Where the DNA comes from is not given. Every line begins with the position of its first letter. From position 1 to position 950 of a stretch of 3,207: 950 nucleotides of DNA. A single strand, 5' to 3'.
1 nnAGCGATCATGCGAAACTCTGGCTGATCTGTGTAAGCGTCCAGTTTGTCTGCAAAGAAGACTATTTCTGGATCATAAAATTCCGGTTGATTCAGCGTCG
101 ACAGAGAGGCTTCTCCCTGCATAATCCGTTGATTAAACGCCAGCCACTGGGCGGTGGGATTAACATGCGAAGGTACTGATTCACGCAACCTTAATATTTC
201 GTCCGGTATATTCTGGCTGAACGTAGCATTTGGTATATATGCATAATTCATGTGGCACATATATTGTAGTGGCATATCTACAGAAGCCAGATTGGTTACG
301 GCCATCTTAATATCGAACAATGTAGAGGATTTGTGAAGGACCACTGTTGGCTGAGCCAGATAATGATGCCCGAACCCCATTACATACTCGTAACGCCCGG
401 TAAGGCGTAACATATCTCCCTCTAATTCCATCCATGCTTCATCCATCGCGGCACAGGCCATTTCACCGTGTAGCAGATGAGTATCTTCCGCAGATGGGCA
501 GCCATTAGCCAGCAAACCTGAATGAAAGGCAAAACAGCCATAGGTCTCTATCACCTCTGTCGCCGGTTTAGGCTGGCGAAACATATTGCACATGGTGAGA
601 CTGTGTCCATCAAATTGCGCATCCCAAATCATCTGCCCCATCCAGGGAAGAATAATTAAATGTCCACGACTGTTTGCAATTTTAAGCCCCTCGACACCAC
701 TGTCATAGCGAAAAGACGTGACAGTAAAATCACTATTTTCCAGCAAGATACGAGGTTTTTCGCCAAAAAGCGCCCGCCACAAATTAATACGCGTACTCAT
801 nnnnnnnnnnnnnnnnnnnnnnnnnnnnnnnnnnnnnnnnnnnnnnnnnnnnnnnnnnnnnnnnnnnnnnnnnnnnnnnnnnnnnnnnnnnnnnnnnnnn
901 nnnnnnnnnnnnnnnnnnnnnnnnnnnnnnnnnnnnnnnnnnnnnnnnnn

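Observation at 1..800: Third operon gene (deoX-like) has no assigned biochemical function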

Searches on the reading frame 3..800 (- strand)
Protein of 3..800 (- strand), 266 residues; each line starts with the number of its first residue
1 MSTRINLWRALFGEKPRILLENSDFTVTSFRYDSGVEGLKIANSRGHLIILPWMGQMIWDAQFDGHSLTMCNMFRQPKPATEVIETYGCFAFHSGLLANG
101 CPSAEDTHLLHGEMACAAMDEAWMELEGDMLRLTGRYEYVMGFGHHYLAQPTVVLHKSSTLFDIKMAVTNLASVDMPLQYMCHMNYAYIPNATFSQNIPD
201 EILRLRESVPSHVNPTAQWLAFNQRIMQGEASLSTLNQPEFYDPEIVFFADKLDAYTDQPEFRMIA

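Call 8: search_protein_families(proteins=[window:3-800:-], library=ncbifam, max_evalue=0.01)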
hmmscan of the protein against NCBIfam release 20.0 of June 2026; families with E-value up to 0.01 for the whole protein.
window:3-800:- (266 aa): 0 families

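Call 9: search_solved_structures(query=window:3-800:-, max_evalue=1, show_alignments=2)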
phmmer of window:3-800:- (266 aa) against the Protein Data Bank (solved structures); distinct sequences matched with E-value up to 1: 0.

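Call 11: profile_search(protein=window:3-800:-)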
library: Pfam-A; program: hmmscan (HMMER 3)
A. the first sequence (266 residues): domains with independent E <= 10: 1; with E <= 0.001: 1
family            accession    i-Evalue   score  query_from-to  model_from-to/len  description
DUF4432           PF14486.12    1.3e-06    27.9      34-187         2-170/304  Domain of unknown function (DUF4432)
